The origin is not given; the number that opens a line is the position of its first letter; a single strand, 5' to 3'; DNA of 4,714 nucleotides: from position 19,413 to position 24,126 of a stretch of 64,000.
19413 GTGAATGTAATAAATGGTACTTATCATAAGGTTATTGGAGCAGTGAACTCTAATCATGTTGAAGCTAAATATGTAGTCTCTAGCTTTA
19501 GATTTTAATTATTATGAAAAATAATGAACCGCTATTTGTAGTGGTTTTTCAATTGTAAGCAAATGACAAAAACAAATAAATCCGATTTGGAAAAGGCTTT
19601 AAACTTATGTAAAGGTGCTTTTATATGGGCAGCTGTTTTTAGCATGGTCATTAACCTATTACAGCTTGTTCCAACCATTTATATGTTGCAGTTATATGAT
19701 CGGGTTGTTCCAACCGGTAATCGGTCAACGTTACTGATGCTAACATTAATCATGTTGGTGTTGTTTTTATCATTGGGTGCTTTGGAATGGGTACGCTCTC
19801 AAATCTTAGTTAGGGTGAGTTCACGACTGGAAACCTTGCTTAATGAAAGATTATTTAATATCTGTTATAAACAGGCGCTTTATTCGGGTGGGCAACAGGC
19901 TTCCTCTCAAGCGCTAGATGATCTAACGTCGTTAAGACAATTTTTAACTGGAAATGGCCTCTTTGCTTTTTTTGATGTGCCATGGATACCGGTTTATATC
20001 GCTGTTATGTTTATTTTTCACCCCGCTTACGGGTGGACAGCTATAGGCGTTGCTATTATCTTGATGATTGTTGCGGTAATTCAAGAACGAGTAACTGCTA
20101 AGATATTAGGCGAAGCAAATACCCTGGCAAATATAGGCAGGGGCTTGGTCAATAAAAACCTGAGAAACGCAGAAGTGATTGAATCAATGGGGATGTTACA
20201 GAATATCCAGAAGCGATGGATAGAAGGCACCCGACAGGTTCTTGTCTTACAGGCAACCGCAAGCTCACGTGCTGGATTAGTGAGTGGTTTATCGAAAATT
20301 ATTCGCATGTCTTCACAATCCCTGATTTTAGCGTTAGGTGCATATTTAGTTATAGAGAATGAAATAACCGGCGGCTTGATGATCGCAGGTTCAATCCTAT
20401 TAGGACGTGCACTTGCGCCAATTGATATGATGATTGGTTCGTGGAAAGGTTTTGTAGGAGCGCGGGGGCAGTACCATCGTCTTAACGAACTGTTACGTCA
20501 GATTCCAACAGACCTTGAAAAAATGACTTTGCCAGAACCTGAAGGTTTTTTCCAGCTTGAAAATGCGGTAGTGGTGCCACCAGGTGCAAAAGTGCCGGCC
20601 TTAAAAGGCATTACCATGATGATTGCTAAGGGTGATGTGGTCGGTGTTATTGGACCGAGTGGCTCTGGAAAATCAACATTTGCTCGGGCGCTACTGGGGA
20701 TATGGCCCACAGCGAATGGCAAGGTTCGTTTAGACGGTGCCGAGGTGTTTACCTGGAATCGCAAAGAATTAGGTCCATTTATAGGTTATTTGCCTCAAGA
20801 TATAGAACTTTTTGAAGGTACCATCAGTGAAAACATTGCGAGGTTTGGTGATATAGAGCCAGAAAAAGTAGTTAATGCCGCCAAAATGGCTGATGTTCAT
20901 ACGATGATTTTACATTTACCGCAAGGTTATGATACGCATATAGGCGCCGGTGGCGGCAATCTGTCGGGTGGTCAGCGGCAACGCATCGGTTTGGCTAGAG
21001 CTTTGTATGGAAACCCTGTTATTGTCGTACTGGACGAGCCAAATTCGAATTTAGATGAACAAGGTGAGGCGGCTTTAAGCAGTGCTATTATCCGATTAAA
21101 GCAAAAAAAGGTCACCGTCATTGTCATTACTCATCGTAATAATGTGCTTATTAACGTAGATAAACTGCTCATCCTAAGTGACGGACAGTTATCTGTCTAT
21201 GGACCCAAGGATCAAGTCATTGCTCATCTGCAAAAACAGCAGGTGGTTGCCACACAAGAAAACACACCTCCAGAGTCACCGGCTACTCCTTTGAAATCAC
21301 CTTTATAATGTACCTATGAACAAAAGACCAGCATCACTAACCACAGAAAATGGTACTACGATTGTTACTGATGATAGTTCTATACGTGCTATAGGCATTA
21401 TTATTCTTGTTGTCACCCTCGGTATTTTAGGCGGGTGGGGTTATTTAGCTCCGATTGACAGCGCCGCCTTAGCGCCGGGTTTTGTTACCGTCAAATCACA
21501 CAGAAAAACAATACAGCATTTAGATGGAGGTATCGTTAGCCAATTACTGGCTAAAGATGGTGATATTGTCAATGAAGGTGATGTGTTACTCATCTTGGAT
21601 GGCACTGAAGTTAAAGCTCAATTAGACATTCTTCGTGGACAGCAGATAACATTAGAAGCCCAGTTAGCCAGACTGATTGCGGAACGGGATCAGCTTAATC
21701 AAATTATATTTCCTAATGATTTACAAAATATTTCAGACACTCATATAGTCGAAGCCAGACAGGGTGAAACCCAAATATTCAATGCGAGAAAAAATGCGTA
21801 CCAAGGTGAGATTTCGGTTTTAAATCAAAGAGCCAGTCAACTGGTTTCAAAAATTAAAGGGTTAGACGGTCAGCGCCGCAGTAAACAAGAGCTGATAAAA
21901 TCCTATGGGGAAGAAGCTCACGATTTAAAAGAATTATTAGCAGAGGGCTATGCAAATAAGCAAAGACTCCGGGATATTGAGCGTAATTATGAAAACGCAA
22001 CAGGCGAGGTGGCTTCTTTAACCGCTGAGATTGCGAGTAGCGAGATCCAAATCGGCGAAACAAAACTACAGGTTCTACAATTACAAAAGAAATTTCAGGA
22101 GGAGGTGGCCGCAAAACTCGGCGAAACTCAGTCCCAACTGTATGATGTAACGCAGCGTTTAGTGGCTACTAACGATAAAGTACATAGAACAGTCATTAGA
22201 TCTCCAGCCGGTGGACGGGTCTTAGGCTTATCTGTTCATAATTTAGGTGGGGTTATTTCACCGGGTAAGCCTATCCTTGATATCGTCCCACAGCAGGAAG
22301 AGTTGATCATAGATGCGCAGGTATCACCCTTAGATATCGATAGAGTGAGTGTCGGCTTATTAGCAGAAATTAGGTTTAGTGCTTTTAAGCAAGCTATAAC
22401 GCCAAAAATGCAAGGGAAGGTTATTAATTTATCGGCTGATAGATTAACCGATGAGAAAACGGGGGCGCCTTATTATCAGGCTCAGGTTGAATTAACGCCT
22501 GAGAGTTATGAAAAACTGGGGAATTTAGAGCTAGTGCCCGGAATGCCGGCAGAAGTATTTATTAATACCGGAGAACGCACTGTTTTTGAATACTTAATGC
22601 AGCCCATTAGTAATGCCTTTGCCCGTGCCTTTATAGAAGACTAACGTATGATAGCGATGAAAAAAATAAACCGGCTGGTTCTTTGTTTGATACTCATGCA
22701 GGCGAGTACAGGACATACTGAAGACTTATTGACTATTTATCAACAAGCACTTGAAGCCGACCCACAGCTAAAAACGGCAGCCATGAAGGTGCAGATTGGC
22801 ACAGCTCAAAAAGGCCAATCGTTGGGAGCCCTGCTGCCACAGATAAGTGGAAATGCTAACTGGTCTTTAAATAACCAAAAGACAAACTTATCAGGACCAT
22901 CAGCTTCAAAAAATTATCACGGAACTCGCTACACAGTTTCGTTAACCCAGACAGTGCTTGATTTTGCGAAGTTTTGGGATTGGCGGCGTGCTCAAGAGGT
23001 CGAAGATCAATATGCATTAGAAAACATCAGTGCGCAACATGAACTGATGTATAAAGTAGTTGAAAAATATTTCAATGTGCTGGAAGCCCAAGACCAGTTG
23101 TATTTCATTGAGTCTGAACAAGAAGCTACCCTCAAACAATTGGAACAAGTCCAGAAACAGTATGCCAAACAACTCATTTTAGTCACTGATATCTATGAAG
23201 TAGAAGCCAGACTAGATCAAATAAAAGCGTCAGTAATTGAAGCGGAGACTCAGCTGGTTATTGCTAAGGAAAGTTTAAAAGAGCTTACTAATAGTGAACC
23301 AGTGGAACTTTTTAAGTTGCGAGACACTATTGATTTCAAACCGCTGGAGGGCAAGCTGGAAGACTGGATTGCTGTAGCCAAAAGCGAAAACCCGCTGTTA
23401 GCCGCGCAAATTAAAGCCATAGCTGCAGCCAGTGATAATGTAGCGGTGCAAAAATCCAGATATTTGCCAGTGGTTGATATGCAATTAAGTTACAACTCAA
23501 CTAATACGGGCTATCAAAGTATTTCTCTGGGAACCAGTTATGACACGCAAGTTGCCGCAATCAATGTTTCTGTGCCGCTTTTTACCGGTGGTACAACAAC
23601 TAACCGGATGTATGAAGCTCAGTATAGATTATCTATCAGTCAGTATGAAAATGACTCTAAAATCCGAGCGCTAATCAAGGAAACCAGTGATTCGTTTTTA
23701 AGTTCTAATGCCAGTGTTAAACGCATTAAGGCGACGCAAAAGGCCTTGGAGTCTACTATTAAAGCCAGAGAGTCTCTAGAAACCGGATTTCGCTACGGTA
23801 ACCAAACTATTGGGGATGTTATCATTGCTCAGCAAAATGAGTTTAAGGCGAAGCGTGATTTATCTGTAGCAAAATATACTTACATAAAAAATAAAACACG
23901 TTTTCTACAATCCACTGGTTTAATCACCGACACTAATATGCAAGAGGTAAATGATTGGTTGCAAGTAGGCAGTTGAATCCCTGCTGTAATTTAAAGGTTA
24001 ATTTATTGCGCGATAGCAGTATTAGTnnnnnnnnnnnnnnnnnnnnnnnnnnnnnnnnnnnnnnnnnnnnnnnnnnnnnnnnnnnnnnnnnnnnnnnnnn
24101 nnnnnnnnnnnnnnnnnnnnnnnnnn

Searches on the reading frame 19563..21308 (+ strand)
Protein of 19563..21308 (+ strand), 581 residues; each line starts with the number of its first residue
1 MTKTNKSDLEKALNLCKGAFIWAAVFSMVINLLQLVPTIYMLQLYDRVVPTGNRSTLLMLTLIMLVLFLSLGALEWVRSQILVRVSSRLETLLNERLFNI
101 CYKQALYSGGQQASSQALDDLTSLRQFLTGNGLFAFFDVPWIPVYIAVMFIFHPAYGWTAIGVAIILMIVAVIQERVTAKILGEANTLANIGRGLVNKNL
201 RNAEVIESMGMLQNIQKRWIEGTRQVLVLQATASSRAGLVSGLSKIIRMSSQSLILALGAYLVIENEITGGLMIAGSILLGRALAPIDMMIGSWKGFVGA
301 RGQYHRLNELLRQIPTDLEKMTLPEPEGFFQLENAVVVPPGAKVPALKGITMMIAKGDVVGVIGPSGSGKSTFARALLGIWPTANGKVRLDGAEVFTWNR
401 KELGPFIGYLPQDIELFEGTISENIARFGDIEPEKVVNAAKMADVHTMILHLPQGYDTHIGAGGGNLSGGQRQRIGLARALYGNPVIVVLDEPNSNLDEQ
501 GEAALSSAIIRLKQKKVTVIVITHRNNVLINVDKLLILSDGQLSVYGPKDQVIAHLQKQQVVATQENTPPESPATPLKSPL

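Call 77: search_protein_families(library=ncbifam, proteins=[window:19563-21308:+], max_evalue=1e-15)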
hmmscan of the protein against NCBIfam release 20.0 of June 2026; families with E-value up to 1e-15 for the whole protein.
window:19563-21308:+ (581 aa): 131 families (the best 25 are shown)
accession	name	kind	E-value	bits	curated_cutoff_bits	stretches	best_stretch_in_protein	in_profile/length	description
TIGR01842.1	type_I_sec_PrtD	subfamily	3e-224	745.6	510.15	1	15-556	3-544/544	type I secretion system permease/ATPase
TIGR03375.1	type_I_sec_LssB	subfamily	1.6e-108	363.9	693.1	1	9-560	140-696/696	type I secretion system permease/ATPase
TIGR01846.1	type_I_sec_HlyB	subfamily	3.7e-78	263.5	725.55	1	24-555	145-681/694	type I secretion system permease/ATPase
TIGR03796.1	NHLM_micro_ABC1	equivalog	2.2e-70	237.7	853.3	1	7-554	143-700/710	NHLP family bacteriocin export ABC transporter peptidase/permease/ATPase subunit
TIGR03797.1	NHLM_micro_ABC2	equivalog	1.3e-59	202.4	709.4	1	9-554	127-673/686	NHLP bacteriocin export ABC transporter permease/ATPase subunit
TIGR02204.1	MsbA_rel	hypoth_equivalog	1.1e-57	196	780.4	1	18-555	18-564/576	ABC transporter, permease/ATP-binding protein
TIGR01193.1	bacteriocin_ABC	subfamily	4e-57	194.2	523.85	1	20-554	158-697/708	peptide cleavage/export ABC transporter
TIGR02857.1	CydD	equivalog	5.6e-56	190.6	435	1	329-537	321-528/529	thiol reductant ABC exporter subunit CydD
TIGR02203.1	MsbA_lipidA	equivalog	5.8e-56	190.2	602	1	23-555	19-558/572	lipid A export permease/ATP-binding protein MsbA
TIGR00958.1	3a01208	subfamily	4.8e-54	183.8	874.6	1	204-553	351-701/711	antigen peptide transporter 2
TIGR02868.1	CydC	equivalog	9.4e-52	176.3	329.05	1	147-525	146-529/530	thiol reductant ABC exporter subunit CydC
NF052233.1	CphA_assoc_ABC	equivalog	1.7e-49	168.9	880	1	35-555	201-732/766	cyanophycin metabolism-associated ABC transporter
NF008381.0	PRK11176.1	equivalog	1.9e-49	168.6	867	1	19-555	26-568/582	lipid A ABC transporter ATP-binding protein/permease MsbA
NF045513.1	HepA_fam_ABC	equivalog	2e-48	165.2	725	1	58-547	95-590/610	heterocyst formation ABC transporter subunit HepA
NF010178.0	PRK13657.1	equivalog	3.7e-45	154.4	733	1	176-557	178-561/588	glucan ABC transporter ATP-binding protein/ permease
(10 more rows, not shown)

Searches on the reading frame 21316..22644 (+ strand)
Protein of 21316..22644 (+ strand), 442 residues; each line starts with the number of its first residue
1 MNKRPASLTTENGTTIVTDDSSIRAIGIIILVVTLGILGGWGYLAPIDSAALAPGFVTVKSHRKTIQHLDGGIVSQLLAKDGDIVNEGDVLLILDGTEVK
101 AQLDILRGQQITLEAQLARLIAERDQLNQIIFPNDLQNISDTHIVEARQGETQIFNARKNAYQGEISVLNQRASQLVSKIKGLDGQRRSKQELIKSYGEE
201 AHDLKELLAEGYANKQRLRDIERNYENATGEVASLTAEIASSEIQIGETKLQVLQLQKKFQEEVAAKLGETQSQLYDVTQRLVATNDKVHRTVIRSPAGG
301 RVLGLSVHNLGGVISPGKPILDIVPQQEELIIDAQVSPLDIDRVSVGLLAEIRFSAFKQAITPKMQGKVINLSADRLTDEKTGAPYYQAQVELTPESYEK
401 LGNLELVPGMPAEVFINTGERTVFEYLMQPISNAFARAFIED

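Call 77: search_protein_families(library=ncbifam, proteins=[window:21316-22644:+], max_evalue=1e-15)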
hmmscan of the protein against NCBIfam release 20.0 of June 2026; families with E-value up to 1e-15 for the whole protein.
window:21316-22644:+ (442 aa): 2 families
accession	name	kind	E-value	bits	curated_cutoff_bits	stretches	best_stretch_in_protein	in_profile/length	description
TIGR01843.1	type_I_hlyD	subfamily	1.5e-116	389.9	208.65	1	24-441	4-421/422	HlyD family type I secretion periplasmic adaptor subunit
TIGR00998.1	8a0101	subfamily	1.8e-17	63.3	390.8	1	24-373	5-282/334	EmrA/EmrK family multidrug efflux transporter periplasmic adaptor subunit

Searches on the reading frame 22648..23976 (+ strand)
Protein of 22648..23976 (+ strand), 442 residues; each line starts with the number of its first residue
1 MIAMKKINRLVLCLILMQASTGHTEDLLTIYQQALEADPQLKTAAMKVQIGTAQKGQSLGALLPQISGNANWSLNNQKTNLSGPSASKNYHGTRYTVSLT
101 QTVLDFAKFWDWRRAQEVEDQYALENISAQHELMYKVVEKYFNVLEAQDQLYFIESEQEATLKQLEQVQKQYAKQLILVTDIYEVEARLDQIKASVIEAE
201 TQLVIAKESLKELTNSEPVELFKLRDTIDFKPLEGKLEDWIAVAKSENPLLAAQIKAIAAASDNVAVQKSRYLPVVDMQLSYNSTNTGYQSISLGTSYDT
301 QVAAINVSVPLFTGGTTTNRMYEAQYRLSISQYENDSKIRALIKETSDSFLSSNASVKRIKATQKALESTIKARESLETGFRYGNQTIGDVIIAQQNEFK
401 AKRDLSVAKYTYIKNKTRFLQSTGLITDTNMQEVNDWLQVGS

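Call 77: search_protein_families(library=ncbifam, proteins=[window:22648-23976:+], max_evalue=1e-15)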
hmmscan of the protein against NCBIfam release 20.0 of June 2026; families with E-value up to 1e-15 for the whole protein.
window:22648-23976:+ (442 aa): 4 families
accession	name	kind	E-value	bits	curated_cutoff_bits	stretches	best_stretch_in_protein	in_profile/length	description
TIGR01844.1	type_I_sec_TolC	subfamily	2.9e-76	257.1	225.15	1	24-439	2-413/414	TolC family outer membrane protein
NF007002.0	PRK09465.1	equivalog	4.6e-67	226.5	495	1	4-439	2-439/460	outer membrane channel protein TolC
NF052390.1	efflux_OMP_AbuO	equivalog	8.3e-40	136.8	700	1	7-438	3-445/447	multidrug efflux outer membrane protein AbuO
TIGR01845.1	outer_NodT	subfamily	1.1e-20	73.9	210.05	1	30-412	62-446/460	efflux transporter outer membrane subunit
